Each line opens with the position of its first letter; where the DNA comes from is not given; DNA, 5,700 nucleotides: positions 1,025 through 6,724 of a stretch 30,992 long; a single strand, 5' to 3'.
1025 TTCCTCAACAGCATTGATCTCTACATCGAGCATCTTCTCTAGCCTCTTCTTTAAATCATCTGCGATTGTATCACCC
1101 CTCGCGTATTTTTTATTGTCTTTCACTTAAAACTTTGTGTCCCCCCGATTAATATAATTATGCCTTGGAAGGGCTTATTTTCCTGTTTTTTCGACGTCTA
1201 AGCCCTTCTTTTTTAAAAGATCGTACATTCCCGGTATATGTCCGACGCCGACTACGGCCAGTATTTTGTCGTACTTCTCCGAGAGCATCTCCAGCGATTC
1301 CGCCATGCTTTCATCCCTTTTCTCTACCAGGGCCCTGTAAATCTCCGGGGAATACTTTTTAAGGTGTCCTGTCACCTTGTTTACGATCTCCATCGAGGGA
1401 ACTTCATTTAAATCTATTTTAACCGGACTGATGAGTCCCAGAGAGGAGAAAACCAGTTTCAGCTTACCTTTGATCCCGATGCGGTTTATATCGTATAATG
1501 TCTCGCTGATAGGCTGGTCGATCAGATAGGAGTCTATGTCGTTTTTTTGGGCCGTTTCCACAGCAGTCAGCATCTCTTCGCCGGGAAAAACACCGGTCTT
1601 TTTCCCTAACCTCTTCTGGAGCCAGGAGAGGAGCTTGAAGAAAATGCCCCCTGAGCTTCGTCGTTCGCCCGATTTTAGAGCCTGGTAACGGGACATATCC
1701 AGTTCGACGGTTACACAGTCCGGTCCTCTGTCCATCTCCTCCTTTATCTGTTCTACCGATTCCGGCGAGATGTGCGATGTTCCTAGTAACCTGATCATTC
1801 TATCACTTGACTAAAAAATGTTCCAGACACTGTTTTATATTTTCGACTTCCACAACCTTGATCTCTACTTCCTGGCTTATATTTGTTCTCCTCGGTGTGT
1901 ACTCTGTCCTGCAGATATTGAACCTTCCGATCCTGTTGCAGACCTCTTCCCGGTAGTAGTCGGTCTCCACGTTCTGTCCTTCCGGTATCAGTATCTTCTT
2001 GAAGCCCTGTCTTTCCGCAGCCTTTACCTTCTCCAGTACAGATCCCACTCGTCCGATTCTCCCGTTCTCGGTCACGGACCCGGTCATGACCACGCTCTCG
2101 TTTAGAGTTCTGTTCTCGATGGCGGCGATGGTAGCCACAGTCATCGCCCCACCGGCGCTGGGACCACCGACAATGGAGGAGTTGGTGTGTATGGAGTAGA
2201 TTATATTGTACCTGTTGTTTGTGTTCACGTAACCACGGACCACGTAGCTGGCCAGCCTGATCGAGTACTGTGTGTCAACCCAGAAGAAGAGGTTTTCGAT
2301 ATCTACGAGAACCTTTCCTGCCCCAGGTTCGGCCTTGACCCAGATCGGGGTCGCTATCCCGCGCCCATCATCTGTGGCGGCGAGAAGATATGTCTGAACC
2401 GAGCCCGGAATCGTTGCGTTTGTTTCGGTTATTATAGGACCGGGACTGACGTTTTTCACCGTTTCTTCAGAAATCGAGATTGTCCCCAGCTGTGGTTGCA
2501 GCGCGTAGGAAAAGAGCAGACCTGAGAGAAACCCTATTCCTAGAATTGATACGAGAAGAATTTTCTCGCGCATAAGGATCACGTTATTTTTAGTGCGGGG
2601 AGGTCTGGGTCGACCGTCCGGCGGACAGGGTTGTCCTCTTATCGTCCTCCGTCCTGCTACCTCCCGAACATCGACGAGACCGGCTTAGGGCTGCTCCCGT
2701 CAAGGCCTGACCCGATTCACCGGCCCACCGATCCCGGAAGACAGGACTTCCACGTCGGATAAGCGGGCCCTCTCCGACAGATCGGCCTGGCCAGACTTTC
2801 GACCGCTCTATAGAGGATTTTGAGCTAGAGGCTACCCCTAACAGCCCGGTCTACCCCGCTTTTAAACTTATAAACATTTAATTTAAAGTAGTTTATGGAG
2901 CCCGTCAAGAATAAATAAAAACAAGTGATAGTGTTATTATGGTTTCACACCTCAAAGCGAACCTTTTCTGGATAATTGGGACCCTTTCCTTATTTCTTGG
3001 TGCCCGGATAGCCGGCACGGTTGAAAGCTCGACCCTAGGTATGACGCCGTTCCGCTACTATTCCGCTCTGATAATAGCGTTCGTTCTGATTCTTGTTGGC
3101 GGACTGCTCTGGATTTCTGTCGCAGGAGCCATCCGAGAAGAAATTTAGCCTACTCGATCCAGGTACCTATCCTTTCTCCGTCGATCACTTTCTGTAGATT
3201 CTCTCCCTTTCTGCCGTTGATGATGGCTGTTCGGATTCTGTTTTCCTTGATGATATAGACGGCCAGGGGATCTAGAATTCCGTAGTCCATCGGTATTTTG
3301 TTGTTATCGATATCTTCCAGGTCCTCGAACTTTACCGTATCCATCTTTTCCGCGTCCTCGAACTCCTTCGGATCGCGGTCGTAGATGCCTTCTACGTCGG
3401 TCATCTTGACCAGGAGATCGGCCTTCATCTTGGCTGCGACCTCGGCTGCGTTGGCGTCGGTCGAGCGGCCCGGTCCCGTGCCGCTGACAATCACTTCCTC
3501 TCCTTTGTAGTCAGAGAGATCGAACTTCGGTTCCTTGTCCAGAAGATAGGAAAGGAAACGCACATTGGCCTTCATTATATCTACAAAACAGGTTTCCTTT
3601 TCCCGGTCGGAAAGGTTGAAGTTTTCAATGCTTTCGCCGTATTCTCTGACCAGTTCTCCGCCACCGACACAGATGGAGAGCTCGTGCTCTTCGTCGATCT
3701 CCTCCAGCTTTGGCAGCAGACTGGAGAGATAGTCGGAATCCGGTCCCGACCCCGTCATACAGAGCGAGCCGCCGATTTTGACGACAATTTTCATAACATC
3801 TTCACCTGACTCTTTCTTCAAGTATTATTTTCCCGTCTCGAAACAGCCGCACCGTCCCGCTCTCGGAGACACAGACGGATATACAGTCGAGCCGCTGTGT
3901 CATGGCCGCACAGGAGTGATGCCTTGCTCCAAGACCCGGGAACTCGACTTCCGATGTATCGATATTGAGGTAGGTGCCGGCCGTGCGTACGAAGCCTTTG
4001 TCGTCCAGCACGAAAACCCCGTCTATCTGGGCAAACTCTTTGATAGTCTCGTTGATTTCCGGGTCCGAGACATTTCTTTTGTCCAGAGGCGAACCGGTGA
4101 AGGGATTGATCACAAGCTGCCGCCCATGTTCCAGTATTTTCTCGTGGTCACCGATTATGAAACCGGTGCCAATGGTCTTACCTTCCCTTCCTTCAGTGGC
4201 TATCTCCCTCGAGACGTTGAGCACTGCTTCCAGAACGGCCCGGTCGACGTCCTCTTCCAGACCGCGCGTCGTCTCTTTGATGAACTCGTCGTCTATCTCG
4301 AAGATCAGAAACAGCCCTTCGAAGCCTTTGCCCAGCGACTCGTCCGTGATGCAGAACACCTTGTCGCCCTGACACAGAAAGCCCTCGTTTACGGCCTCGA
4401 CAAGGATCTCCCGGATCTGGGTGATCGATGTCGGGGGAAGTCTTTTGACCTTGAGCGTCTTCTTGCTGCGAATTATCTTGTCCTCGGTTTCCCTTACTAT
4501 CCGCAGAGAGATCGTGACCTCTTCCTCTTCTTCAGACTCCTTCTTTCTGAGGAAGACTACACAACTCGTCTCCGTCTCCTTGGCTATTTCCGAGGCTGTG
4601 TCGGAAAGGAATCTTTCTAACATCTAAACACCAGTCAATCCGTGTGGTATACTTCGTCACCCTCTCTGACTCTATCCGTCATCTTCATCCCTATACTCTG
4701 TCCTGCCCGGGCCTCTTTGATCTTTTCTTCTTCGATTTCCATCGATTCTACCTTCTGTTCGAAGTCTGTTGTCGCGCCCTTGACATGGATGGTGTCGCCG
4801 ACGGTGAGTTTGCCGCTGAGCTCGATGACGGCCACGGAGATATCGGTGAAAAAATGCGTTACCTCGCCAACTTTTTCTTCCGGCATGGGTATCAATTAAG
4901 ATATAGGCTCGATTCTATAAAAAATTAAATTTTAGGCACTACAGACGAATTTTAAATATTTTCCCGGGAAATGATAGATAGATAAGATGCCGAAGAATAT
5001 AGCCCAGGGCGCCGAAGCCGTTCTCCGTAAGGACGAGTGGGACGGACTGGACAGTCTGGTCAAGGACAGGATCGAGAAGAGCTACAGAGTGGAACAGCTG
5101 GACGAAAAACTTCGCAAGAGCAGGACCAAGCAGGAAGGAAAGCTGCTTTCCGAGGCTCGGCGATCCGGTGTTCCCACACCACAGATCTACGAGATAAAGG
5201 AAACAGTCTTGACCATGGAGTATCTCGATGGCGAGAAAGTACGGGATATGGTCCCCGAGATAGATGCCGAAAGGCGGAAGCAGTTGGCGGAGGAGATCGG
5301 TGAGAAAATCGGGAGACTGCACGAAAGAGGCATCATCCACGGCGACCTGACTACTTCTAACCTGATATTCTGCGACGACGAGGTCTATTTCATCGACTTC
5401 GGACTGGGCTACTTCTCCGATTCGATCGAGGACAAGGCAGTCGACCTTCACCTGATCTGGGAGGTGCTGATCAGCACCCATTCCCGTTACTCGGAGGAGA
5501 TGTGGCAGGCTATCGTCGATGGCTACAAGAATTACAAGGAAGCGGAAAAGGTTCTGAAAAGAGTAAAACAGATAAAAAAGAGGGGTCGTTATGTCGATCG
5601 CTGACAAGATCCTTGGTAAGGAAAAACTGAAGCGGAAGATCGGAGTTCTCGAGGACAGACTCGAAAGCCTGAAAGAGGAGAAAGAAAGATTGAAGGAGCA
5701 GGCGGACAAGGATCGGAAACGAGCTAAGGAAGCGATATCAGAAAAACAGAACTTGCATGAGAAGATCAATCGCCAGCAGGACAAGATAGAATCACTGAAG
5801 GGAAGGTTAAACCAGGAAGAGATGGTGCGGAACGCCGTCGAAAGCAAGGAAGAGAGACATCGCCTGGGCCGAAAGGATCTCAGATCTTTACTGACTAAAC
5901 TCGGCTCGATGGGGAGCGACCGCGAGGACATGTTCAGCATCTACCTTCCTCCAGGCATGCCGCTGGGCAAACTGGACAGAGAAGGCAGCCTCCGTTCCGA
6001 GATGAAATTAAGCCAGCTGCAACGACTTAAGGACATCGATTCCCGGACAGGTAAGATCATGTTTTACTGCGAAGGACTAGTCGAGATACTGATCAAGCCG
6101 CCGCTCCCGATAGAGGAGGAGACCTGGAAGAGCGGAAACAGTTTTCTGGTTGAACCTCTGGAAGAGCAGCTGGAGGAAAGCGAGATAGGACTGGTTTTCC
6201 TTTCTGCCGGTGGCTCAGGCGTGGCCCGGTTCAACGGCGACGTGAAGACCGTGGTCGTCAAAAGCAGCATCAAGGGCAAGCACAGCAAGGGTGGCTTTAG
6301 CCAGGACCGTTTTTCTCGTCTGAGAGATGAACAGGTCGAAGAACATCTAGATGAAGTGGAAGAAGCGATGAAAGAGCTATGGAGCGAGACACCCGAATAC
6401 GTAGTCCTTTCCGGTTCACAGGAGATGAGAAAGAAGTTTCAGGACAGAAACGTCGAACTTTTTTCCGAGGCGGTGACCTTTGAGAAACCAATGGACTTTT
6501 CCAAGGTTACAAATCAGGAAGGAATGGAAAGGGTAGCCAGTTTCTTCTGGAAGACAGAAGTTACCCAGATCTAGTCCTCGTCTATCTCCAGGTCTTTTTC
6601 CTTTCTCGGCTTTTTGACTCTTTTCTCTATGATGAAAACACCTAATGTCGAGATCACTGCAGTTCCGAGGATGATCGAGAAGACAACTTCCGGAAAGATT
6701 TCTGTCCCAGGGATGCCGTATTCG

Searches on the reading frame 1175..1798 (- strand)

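Call 41: search_protein_families(library=pfam, proteins=[window:1175-1798:-], max_evalue=0.001)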
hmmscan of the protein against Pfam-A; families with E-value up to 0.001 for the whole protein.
window:1175-1798:- (207 aa): 1 family
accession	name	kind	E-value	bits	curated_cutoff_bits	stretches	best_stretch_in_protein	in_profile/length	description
PF01963.22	TraB_PrgY_gumN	-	1.4e-20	74.7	26.8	1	3-203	13-262/263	TraB/PrgY/gumN family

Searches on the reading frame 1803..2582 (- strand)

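Call 41: search_protein_families(library=pfam, proteins=[window:1803-2582:-], max_evalue=0.001)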
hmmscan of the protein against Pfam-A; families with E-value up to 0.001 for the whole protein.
window:1803-2582:- (259 aa): 2 families
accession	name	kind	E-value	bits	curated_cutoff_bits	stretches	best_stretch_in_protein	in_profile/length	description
PF05362.19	Lon_C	-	8.4e-15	55.3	21.1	1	139-207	108-176/205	Lon protease (S16) C-terminal proteolytic domain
PF13541.12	ChlI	-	0.00061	20.1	27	1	146-201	64-119/121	Subunit ChlI of Mg-chelatase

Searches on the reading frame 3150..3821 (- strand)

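Call 41: search_protein_families(library=pfam, proteins=[window:3150-3821:-], max_evalue=0.001)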
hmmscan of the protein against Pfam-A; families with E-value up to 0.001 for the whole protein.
window:3150-3821:- (223 aa): 1 family
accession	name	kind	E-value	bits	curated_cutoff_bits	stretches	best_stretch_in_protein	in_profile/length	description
PF00696.33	AA_kinase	-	2.3e-25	90.1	24.9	2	117-202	145-234/234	Amino acid kinase family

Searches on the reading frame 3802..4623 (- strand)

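Call 41: search_protein_families(library=pfam, proteins=[window:3802-4623:-], max_evalue=0.001)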
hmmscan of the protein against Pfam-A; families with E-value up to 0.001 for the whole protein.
window:3802-4623:- (273 aa): 1 family
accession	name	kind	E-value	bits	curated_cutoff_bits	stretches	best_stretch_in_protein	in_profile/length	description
PF02457.21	DAC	-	1e-17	64.2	27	1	141-265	2-118/119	DisA bacterial checkpoint controller nucleotide-binding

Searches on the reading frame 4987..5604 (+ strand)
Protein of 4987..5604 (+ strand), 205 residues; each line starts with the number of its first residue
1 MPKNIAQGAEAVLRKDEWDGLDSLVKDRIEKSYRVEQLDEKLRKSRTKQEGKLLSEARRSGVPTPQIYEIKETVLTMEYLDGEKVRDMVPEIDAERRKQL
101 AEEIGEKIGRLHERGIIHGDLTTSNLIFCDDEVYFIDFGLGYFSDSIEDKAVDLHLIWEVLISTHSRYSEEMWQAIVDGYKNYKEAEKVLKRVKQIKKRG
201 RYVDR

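Call 3: search_protein_families(library=pfam, proteins=[window:4987-5604:+], max_evalue=0.01)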
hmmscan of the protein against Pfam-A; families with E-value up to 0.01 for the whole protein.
window:4987-5604:+ (205 aa): 8 families
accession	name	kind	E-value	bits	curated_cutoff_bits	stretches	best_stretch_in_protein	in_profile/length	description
PF01163.29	RIO1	-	1.2e-14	54.8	22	1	37-139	45-149/187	RIO domain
PF01636.29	APH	-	1.8e-10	41.4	23.2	2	45-113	35-109/239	Phosphotransferase enzyme family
PF03109.22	ABC1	-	2.8e-09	36.9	22.9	1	61-142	129-215/244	ABC1 atypical kinase-like domain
PF00069.31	Pkinase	-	1.2e-08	35.1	31.7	1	69-142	69-146/263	Protein kinase domain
PF06293.20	Kdo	-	2.9e-07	30.6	21.3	1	28-142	40-170/207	Lipopolysaccharide kinase (Kdo/WaaP) family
PF06176.17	WaaY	-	4.9e-06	26.8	20.3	1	71-139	116-179/229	Lipopolysaccharide core biosynthesis protein (WaaY)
PF19974.5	TCAD9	-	0.00014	21.6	40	1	111-138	294-321/429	Ternary complex associated domain 9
PF07714.23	PK_Tyr_Ser-Thr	-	0.0017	18.2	23.1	1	71-141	74-149/258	Protein tyrosine and serine/threonine kinase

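Call 4: search_protein_families(library=ncbifam, proteins=[window:4987-5604:+], max_evalue=0.01)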
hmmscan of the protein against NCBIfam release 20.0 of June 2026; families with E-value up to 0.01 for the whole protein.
window:4987-5604:+ (205 aa): 27 families (the best 25 are shown)
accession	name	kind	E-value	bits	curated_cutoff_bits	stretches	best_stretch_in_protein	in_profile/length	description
TIGR03724.2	arch_bud32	equivalog_domain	2.9e-69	232.4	125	1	8-203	1-193/193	KEOPS complex kinase/ATPase Bud32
NF011462.0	PRK14879.1-3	equivalog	9.2e-66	221.2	174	1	5-204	3-191/192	Kae1-associated kinase Bud32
NF011463.0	PRK14879.1-4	equivalog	1.1e-63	214.8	188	1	4-203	22-225/237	Kae1-associated kinase Bud32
NF007174.0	PRK09605.1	equivalog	5.6e-62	209.9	447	1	4-203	340-535/535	bifunctional N(6)-L-threonylcarbamoyladenine synthase/serine/threonine protein kinase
NF011460.0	PRK14879.1-1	equivalog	1.1e-52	178.6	199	1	4-204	15-222/232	Kae1-associated kinase Bud32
NF011464.0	PRK14879.1-7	equivalog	1.4e-52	178.6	246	1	5-205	4-216/221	Kae1-associated kinase Bud32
NF011461.0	PRK14879.1-2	equivalog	7.8e-50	169.7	372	1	4-205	7-212/225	Kae1-associated kinase Bud32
NF041310.1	Prot_Kin_Rio1_Halo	equivalog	4.2e-13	49.3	480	1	34-139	127-236/273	serine/threonine-protein kinase Rio1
NF002475.0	PRK01723.1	equivalog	1.6e-11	43.7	142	1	40-183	81-238/241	3-deoxy-D-manno-octulosonic acid kinase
NF007684.0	PRK10359.1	equivalog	6.8e-07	29.2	248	1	71-139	116-179/232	lipopolysaccharide core heptose(II) kinase RfaY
TIGR02906.1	spore_CotS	subfamily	1.8e-06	27.1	172.7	1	112-187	186-257/314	CotS family spore coat protein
NF033483.0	PknB_PASTA_kin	equivalog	3e-06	26.6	450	1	75-141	84-154/563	Stk1 family PASTA domain-containing Ser/Thr kinase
NF041645.1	prot_kin_PA4780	equivalog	9.2e-06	25.1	350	1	48-137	92-185/274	PA4780 family RIO1-like protein kinase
NF038151.1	lanthi_synth_III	equivalog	1e-05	24.2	575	1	96-140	337-382/833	class III lanthionine synthetase LanKC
NF052427.1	StpK7MSMEG_1200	equivalog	1e-05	24.2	900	1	74-141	83-155/601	serine/threonine protein kinase StpK7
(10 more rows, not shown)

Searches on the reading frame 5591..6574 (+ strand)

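Call 3: search_protein_families(library=pfam, proteins=[window:5591-6574:+], max_evalue=0.01)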
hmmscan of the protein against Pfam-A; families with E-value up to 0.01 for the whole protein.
window:5591-6574:+ (327 aa): 6 families
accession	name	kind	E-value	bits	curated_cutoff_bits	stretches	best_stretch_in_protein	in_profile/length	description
PF18859.6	acVLRF1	-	9.7e-18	65.1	27.1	1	198-296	2-104/130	Actinobacteria/chloroflexi VLRF1 release factor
PF18854.6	baeRF_family10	-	3.3e-09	37.6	27.1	1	187-286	3-110/143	Bacterial archaeo-eukaryotic release factor family 10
PF03464.20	eRF1_2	-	4.6e-09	37.1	27.1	1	199-288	2-97/133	eRF1 domain 2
PF13851.11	GAS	-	0.0031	17.4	32.3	1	25-100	29-104/200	Growth-arrest specific micro-tubule binding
PF18844.6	baeRF_family2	-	0.004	17.7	26.9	1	229-287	36-95/149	Bacterial archaeo-eukaryotic release factor family 2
PF06005.17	ZapB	-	0.0092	16.9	31.5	1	11-75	7-71/71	Cell division protein ZapB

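Call 4: search_protein_families(library=ncbifam, proteins=[window:5591-6574:+], max_evalue=0.01)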
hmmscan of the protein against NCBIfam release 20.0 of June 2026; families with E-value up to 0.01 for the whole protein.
window:5591-6574:+ (327 aa): 3 families
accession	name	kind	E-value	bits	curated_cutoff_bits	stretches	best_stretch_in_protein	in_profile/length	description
TIGR03676.1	aRF1_eRF1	equivalog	1.1e-18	67.3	234.7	1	163-287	97-228/403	peptide chain release factor aRF-1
NF041024.1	acVLRF1_NCBI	exception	2.4e-11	43.7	125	1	166-282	44-164/208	acVLRF1 family peptidyl-tRNA hydrolase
TIGR02168.1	SMC_prok_B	equivalog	0.00095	17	567.35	1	11-101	298-388/1181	chromosome segregation protein SMC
